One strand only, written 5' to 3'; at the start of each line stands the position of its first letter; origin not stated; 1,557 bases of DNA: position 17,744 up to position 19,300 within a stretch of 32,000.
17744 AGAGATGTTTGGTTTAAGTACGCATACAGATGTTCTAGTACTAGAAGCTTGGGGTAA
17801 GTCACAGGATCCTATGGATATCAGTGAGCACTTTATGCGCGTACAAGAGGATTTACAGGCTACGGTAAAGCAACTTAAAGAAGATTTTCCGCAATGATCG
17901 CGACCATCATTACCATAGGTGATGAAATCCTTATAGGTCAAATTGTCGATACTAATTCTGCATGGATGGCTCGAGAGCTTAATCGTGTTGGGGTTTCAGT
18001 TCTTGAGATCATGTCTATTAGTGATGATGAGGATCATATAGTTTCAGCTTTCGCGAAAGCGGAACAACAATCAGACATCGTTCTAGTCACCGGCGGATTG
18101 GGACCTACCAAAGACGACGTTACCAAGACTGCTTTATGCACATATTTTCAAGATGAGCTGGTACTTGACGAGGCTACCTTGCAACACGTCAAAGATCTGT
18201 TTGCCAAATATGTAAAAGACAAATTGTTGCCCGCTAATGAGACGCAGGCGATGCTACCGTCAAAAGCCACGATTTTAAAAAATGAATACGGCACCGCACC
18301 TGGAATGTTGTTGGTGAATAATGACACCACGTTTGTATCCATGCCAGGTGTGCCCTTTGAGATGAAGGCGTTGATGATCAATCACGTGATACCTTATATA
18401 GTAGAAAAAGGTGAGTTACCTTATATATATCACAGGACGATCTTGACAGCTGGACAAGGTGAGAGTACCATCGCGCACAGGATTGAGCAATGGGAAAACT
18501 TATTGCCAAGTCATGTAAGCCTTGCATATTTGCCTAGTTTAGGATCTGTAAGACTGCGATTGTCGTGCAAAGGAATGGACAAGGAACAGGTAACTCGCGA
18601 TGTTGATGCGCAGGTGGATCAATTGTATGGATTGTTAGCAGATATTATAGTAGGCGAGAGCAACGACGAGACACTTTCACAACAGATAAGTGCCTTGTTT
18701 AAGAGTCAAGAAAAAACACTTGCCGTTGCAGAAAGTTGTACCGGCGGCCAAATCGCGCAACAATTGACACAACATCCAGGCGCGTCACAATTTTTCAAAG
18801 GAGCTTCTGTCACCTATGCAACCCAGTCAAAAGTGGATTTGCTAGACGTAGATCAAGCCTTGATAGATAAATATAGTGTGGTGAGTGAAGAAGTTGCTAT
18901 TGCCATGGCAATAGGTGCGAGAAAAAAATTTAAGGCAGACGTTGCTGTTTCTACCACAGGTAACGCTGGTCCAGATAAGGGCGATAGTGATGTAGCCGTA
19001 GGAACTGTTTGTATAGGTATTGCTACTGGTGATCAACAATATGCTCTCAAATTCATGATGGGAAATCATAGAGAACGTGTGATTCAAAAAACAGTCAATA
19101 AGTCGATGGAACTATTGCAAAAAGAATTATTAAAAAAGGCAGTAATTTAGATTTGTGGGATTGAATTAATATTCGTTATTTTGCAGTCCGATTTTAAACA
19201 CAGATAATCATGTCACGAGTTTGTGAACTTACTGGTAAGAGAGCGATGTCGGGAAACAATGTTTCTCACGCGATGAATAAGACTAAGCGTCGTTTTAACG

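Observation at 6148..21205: The same palindromic element sits inside five unrelated genes and is translated in all three frames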

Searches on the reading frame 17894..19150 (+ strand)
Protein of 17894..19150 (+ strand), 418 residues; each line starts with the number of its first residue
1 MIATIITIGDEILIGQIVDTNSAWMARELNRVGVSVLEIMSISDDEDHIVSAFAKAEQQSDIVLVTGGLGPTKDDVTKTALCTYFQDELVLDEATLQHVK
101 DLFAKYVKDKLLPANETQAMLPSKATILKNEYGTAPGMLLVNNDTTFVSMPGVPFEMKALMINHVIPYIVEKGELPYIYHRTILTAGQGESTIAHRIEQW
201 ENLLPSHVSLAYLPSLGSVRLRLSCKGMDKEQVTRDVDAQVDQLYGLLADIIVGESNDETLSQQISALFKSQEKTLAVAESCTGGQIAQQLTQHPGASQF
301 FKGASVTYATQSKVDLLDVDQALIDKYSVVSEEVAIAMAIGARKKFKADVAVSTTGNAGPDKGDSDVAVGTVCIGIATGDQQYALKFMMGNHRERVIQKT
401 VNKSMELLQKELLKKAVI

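Call 9: find_encoding_contigs(protein=window:17894-19150:+, flank=10000, max_places=6)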
Protein window:17894-19150:+ (418 aa): no gene with exactly this product is on record in the collection.

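Call 10: search_protein_families(library=pfam, proteins=[window:17894-19150:+])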
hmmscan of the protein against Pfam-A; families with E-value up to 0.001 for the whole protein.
window:17894-19150:+ (418 aa): 3 families
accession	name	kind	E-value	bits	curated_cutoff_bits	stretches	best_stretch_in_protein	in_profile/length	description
PF02464.23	CinA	-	5.7e-51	172.7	23.5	1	259-411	2-154/155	Competence-damaged protein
PF00994.29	MoCF_biosynth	-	1.2e-35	122.8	26.6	1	5-169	2-142/144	Probable molybdopterin binding domain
PF18146.6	CinA_KH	-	1.2e-09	38.5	27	1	180-253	1-72/73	Damage-inducible protein CinA KH domain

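Call 11: find_homologous_proteins(query=window:17894-19150:+)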
Query window:17894-19150:+ (418 aa): 8000 proteins with E <= 0.001 among 8000 candidates; the best 120 are listed.
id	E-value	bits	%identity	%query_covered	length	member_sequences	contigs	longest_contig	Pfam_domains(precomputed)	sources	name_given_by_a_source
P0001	9.2e-269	909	100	100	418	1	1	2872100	PF18146.7,PF00994.30,PF02464.24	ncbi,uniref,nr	ncbi:CinA family nicotinamide mononucleotide deamidase-related protein [Nonlabens ponticola]|uniref:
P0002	8.4e-208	708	76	97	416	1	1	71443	PF18146.7,PF00994.30,PF02464.24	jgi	jgi:nicotinamide-nucleotide amidase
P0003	2.9e-201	687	75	99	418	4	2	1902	PF18146.7,PF00994.30,PF02464.24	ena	-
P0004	3.8e-201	686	74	99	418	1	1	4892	PF18146.7,PF00994.30,PF02464.24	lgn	-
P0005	1.3e-200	684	74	99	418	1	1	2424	PF18146.7,PF00994.30,PF02464.24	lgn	-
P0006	3.3e-199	680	74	99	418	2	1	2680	PF18146.7,PF00994.30,PF02464.24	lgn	-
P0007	2.6e-198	677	73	100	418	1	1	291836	PF18146.7,PF00994.30,PF02464.24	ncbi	-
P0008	1.5e-196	671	72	100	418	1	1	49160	PF18146.7,PF00994.30,PF02464.24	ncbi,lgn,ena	-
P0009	7.4e-196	669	72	99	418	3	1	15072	PF18146.7,PF00994.30,PF02464.24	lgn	-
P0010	4.0e-195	666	72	99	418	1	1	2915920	PF18146.7,PF00994.30,PF02464.24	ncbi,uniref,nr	ncbi:competence/damage-inducible protein A [Nonlabens marinus]|uniref:CinA-like protein n=1 Tax=Nonl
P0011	2.1e-194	664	73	100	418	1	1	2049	PF18146.7,PF00994.30,PF02464.24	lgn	-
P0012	4.5e-193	660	73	99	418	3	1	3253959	PF18146.7,PF00994.30,PF02464.24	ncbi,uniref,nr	ncbi:nicotinamide-nucleotide amidase [Nonlabens sp. Hel1_33_55]|uniref:CinA family nicotinamide mono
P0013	6.4e-192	656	72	99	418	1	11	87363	PF18146.7,PF00994.30,PF02464.24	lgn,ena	-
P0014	6.5e-192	656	72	99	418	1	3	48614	PF18146.7,PF00994.30,PF02464.24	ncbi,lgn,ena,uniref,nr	ncbi:damage-inducible protein CinA [Nonlabens dokdonensis]|uniref:CinA-like protein n=1 Tax=Nonlaben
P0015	1.6e-191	655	72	99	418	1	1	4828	PF18146.7,PF00994.30,PF02464.24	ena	-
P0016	1.6e-191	654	71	100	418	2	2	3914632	PF18146.7,PF00994.30,PF02464.24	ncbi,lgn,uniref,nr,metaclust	ncbi:nicotinamide-nucleotide amidase [Nonlabens dokdonensis]|uniref:CinA-like protein n=2 Tax=Nonlab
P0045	3.6e-179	614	67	99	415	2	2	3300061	PF18146.7,PF00994.30,PF02464.24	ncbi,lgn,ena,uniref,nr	ncbi:damage-inducible protein CinA [Nonlabens arenilitoris]|uniref:CinA-like protein n=1 Tax=Nonlabe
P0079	1.3e-153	530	59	99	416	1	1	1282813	PF18146.7,PF00994.30,PF02464.24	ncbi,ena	-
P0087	4.4e-152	525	58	99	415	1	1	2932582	PF18146.7,PF00994.30,PF02464.24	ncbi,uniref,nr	ncbi:competence/damage-inducible protein A [Dokdonia sp. Hel_I_53]|uniref:competence/damage-inducibl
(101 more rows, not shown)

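Call 15: find_related_loci(query=A1, collection=genome_contigs, flank=10000)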
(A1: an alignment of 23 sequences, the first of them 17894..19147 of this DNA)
Query A1 (418 aa) in genome_contigs; peptide patterns used: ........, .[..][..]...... (x = any residue, [..] = any of these).
600 stretches matched a pattern (row limit reached: there are more); 574 encode a relative of the query (tblastn E <= 1e-3); the best 80 are kept; 80 distinct loci.
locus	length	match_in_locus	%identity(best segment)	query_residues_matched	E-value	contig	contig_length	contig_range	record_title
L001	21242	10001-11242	65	1-414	8e-180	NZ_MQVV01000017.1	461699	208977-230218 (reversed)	Nonlabens tegetincola strain JCM 12886 ctg7180000000051, whole genome shotgun sequence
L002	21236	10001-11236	58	1-413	2e-159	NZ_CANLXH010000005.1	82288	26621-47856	Uncultured Croceitalea sp. isolate 3-263-3Z.fasta NODE_5, whole genome shotgun sequence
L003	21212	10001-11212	60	1-404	4e-159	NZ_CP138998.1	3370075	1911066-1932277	Dokdonia sp. R86516 chromosome, complete genome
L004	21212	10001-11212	64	1-404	2e-179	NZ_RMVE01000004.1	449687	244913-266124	Nonlabens xiamenensis strain 1Q3 NODE_4_length_449687_cov_193.002, whole genome shotgun sequence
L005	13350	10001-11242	56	1-414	1e-155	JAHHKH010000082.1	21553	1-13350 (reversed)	MAG: Maribacter sp. isolate IDS-26 SC9687-89-91_k127_1288389, whole genome shotgun sequence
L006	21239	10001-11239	55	1-413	1e-155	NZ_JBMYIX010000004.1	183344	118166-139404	Flagellimonas sp. SN16 Scaffold4, whole genome shotgun sequence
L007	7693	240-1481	57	1-414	2e-155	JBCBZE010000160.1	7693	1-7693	MAG: Bacteroidota bacterium isolate P01_A01_bin.107 k141_242947_length_7693_cov_228.1074, whole genome shotgun sequence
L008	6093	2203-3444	57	1-414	2e-155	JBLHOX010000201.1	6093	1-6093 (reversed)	MAG: Dokdonia sp. isolate 3300055726_119 Ga0535650_0025779, whole genome shotgun sequence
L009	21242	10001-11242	56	1-413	2e-154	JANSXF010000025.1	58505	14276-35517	MAG: Flavobacteriaceae bacterium isolate bin.18 k141_325514_length_58505_cov_13.0000, whole genome shotgun sequence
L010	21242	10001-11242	53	1-414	2e-154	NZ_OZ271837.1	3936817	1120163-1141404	MAG: Flagellimonas sp. isolate 737d8c1a-49f4-449c-8954-2982d8afa2f5 chromosome 1, complete sequence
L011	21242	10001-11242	55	1-414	2e-154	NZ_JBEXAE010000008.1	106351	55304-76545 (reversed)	Sediminicola arcticus strain GDMCC 1.2805 NODE_8_length_106351_cov_213.675905, whole genome shotgun sequence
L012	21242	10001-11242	56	1-414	2e-154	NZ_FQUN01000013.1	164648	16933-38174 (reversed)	Leeuwenhoekiella marinoflava DSM 3653, whole genome shotgun sequence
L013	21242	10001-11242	55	1-413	7e-154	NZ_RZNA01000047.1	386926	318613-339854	Flagellimonas oceanensis strain 40DY170 454, whole genome shotgun sequence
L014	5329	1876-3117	55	1-414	1e-155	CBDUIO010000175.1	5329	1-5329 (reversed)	MAG TPA_asm: uncultured Flavobacteriaceae bacterium isolate SRR22808131_binner13_Refined_84 genome assembly, contig: ERZ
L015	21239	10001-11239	56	1-413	3e-153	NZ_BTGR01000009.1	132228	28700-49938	Croceitalea sp. MTPC6 Contig09, whole genome shotgun sequence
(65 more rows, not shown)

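Call 17: find_encoding_contigs(protein=P0002, flank=10000, max_places=1)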
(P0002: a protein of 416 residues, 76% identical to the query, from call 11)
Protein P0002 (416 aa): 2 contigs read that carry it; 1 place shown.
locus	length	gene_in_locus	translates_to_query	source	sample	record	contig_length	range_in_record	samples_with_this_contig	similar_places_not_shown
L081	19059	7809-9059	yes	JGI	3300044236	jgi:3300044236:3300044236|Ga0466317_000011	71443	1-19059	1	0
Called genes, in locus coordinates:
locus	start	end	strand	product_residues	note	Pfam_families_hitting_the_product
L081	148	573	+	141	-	-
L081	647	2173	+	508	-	PF03321:GH3, PF23571:GH3_M, PF23572:GH3_C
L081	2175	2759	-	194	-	-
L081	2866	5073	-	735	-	PF07715:Plug, PF00593:TonB_dep_Rec_b-barrel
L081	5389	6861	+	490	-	PF00478:IMPDH, PF00571:CBS, PF01070:FMN_dh (weak), PF00977:His_biosynth (faint), PF03060:NMO (weak)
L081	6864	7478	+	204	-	PF01557:FAA_hydrolase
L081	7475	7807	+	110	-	-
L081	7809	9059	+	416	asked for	PF00994:MoCF_biosynth, PF18146:CinA_KH, PF02464:CinA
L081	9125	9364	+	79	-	PF00830:Ribosomal_L28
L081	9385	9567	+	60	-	PF00471:Ribosomal_L33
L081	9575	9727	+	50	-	PF14128:DUF4295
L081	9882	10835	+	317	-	PF02881:SRP54_N, PF13401:AAA_22 (faint), PF13671:AAA_33 (faint), PF06414:Zeta_toxin (weak), PF00448:SRP54, PF13604:AAA_30 (weak)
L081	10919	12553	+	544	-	PF01425:Amidase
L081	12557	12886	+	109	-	-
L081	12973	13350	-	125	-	-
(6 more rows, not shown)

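Call 18: find_encoding_contigs(protein=P0010, flank=10000, max_places=1)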
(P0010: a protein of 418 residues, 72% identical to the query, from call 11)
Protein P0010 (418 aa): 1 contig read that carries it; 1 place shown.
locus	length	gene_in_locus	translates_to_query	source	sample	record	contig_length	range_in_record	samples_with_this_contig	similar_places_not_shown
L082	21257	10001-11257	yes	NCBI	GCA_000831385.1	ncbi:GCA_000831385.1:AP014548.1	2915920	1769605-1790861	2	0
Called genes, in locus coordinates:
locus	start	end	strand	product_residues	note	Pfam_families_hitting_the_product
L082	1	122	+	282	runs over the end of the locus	PF06325:PrmA, PF01135:PCMT, PF05175:MTS, PF02475:TRM5-TYW2_MTfase (weak), PF03602:Cons_hypoth95 (weak), PF13649:Methyltransf_25 (weak), PF13847:Methyltransf_31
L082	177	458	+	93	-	PF02617:ClpS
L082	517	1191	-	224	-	PF00557:Peptidase_M24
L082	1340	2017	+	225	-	PF00440:TetR_N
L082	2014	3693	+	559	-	PF00664:ABC_membrane (weak), PF00005:ABC_tran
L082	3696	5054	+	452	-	PF00364:Biotin_lipoyl (faint)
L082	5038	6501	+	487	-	PF02321:OEP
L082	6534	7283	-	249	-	PF01479:S4, PF00849:PseudoU_synth_2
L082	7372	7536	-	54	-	-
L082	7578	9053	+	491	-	PF00478:IMPDH, PF00571:CBS, PF01070:FMN_dh (weak), PF00977:His_biosynth (faint), PF03060:NMO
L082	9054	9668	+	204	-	PF01557:FAA_hydrolase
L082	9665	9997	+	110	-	PF01627:Hpt (weak)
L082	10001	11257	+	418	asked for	PF00994:MoCF_biosynth, PF18146:CinA_KH, PF02464:CinA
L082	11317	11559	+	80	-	PF00830:Ribosomal_L28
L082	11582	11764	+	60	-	PF00471:Ribosomal_L33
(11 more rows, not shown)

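Call 19: find_encoding_contigs(protein=P0016, flank=10000, max_places=1)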
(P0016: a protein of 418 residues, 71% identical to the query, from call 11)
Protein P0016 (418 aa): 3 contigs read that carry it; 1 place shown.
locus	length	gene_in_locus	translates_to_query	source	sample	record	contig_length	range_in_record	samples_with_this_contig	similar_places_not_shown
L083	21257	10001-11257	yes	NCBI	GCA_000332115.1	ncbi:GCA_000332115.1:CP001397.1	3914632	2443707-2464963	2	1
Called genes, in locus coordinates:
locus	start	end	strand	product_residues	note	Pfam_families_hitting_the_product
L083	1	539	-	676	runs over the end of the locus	PF13289:SIR2_2 (weak), PF00515:TPR_1 (faint), PF07719:TPR_2 (faint), PF13414:TPR_11 (faint), PF13424:TPR_12 (faint), PF21033:RMD1-3 (weak), PF13431:TPR_17 (weak)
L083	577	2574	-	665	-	PF14121:Porin_10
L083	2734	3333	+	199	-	PF01351:RNase_HII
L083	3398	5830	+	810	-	PF13570:Beta-prop_ACSF4 (faint)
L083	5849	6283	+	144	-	PF06713:bPH_4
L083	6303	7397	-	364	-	PF21338:Top1B_N_bact, PF01028:Topoisom_I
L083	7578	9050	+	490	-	PF00478:IMPDH, PF00571:CBS, PF01070:FMN_dh, PF03060:NMO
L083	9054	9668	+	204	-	PF01557:FAA_hydrolase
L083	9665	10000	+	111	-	PF01627:Hpt (weak)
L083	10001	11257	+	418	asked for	PF00994:MoCF_biosynth, PF18146:CinA_KH, PF02464:CinA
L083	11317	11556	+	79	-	PF00830:Ribosomal_L28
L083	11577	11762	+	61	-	PF00471:Ribosomal_L33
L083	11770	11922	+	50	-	PF14128:DUF4295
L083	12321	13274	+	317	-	PF02881:SRP54_N, PF13671:AAA_33 (faint), PF00448:SRP54, PF13401:AAA_22 (weak)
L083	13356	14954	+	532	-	PF01425:Amidase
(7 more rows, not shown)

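Call 20: find_encoding_contigs(protein=P0012, flank=10000, max_places=1)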
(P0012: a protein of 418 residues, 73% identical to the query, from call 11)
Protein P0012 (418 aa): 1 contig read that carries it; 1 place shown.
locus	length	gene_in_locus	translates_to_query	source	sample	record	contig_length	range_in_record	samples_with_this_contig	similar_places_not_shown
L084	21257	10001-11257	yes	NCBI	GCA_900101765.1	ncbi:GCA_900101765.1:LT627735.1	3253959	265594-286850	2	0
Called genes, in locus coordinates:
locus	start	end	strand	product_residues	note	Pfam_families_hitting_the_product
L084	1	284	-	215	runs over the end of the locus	PF01613:Flavin_Reduct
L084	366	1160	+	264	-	PF08241:Methyltransf_11, PF08242:Methyltransf_12, PF13649:Methyltransf_25, PF13847:Methyltransf_31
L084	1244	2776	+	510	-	PF03321:GH3, PF23571:GH3_M, PF23572:GH3_C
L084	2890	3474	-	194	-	-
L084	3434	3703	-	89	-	-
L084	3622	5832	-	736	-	PF07715:Plug, PF00593:TonB_dep_Rec_b-barrel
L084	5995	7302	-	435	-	PF13450:NAD_binding_8, PF01593:Amino_oxidase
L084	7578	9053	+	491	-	PF00478:IMPDH, PF00571:CBS, PF01070:FMN_dh, PF03060:NMO (weak)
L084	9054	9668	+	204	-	PF01557:FAA_hydrolase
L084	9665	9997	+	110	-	PF01627:Hpt (weak)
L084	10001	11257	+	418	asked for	PF00994:MoCF_biosynth, PF18146:CinA_KH, PF02464:CinA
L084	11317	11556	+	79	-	PF00830:Ribosomal_L28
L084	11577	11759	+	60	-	PF00471:Ribosomal_L33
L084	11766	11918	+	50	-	PF14128:DUF4295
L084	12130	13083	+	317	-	PF02881:SRP54_N, PF00448:SRP54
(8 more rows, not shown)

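Call 21: find_encoding_contigs(protein=P0007, flank=10000, max_places=1)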
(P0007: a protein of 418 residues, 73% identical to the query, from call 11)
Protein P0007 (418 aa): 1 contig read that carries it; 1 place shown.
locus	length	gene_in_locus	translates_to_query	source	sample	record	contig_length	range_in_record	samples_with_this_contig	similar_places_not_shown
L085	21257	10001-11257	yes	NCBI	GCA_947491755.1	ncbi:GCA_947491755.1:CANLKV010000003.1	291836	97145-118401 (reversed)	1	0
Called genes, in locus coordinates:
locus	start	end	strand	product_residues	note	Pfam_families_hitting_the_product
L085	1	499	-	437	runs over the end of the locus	PF00875:DNA_photolyase, PF03441:FAD_binding_7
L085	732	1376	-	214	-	PF01613:Flavin_Reduct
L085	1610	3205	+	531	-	PF03321:GH3, PF23571:GH3_M, PF23572:GH3_C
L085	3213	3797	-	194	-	-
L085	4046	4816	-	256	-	PF09561:RE_HpaII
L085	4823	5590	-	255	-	PF13391:HNH_2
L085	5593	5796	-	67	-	-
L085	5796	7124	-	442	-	PF00145:DNA_methylase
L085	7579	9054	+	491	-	PF00478:IMPDH, PF00571:CBS, PF00977:His_biosynth (faint), PF01070:FMN_dh, PF03060:NMO (weak)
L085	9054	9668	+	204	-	PF01557:FAA_hydrolase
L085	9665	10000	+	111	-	PF01627:Hpt (weak)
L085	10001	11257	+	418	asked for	PF00994:MoCF_biosynth, PF18146:CinA_KH, PF02464:CinA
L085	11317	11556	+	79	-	PF00830:Ribosomal_L28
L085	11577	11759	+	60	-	PF00471:Ribosomal_L33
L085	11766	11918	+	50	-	PF14128:DUF4295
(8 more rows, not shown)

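Call 22: find_encoding_contigs(protein=P0045, flank=10000, max_places=1)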
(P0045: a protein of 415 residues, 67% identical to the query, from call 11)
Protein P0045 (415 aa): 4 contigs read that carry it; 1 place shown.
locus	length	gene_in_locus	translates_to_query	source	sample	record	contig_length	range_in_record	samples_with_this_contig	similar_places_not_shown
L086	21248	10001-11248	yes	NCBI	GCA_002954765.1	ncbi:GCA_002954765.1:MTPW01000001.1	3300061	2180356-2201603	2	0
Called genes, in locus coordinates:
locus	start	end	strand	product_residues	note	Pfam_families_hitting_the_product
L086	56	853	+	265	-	PF13489:Methyltransf_23 (weak), PF13847:Methyltransf_31, PF08241:Methyltransf_11, PF08242:Methyltransf_12, PF13649:Methyltransf_25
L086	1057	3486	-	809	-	PF13620:CarboxypepD_reg (faint), PF13715:CarbopepD_reg_2, PF07715:Plug (weak), PF00593:TonB_dep_Rec_b-barrel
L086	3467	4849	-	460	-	PF05090:HTTM, PF22777:VKGC_lumenal_dom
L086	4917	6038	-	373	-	PF09375:Peptidase_M75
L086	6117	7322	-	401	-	PF16148:DUF4856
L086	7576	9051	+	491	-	PF00478:IMPDH, PF00571:CBS, PF03060:NMO (weak), PF01070:FMN_dh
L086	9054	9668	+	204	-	PF01557:FAA_hydrolase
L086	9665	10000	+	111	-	PF01627:Hpt (weak)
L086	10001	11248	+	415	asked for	PF00994:MoCF_biosynth, PF18146:CinA_KH, PF02464:CinA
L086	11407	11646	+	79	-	PF00830:Ribosomal_L28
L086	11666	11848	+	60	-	PF00471:Ribosomal_L33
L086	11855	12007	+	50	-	PF14128:DUF4295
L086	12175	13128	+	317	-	PF02881:SRP54_N, PF13191:AAA_16 (faint), PF00448:SRP54, PF13604:AAA_30 (faint)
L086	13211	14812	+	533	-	PF01425:Amidase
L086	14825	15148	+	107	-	-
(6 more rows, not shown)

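Call 84: find_encoding_contigs(protein=P0079, flank=10000, max_places=1)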
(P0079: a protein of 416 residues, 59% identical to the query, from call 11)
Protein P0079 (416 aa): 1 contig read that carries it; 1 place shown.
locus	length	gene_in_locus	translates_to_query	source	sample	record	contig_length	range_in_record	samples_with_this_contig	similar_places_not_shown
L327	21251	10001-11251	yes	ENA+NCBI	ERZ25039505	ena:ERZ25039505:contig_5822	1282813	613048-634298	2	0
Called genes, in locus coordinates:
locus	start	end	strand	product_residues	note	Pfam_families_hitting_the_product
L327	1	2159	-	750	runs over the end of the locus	PF18939:DUF5686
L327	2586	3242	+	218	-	PF01613:Flavin_Reduct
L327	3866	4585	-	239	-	PF13441:Gly-zipper_YMGG, PF13488:Gly-zipper_Omp, PF05433:Rick_17kDa_Anti, PF00691:OmpA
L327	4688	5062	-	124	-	-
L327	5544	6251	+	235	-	PF00696:AA_kinase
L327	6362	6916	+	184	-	PF01765:RRF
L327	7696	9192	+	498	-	PF00478:IMPDH, PF00571:CBS, PF00977:His_biosynth (faint), PF01070:FMN_dh, PF03060:NMO (weak)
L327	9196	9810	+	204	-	PF01557:FAA_hydrolase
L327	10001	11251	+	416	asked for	PF00994:MoCF_biosynth, PF18146:CinA_KH, PF02464:CinA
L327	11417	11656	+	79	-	PF00830:Ribosomal_L28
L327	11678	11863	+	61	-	PF00471:Ribosomal_L33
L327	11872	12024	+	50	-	PF14128:DUF4295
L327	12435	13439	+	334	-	PF21016:RlmN_N, PF04055:Radical_SAM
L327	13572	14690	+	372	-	PF18962:Por_Secre_tail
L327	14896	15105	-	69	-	-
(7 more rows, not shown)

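Call 85: find_encoding_contigs(protein=P0087, flank=10000, max_places=1)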
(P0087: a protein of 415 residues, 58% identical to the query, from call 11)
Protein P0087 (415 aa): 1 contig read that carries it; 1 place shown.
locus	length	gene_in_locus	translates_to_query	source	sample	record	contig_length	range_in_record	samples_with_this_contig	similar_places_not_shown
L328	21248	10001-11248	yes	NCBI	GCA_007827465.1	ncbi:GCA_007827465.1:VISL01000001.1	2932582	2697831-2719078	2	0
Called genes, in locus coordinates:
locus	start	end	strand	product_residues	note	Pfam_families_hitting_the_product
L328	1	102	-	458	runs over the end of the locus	PF00929:RNase_T, PF01541:GIY-YIG, PF27096:UvrC_M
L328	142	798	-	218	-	PF01168:Ala_racemase_N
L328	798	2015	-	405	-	PF06245:DUF1015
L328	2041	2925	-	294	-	PF01210:NAD_Gly3P_dh_N (weak), PF02737:3HCDH_N, PF03446:NAD_binding_2 (weak), PF00725:3HCDH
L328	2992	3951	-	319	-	PF01408:GFO_IDH_MocA, PF22725:GFO_IDH_MocA_C3, PF02894:GFO_IDH_MocA_C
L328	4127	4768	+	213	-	PF01135:PCMT, PF00398:RrnaAD (faint)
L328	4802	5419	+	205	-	PF21176:RecR_HhH, PF02132:RecR_ZnF, PF01751:Toprim (weak), PF13662:Toprim_4, PF21175:RecR_C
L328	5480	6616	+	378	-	PF00535:Glycos_transf_2, PF10111:Glyco_tranf_2_2 (weak), PF13641:Glyco_tranf_2_3, PF13632:Glyco_trans_2_3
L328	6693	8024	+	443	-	PF00364:Biotin_lipoyl, PF02817:E3_binding, PF00198:2-oxoacid_dh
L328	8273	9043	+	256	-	PF00929:RNase_T, PF13482:RNase_H_2 (faint), PF20600:ExoX-like_C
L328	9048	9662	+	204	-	PF01557:FAA_hydrolase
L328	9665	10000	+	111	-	PF01627:Hpt (faint)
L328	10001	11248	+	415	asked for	PF00994:MoCF_biosynth, PF18146:CinA_KH, PF02464:CinA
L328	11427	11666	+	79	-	PF00830:Ribosomal_L28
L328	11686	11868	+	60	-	PF00471:Ribosomal_L33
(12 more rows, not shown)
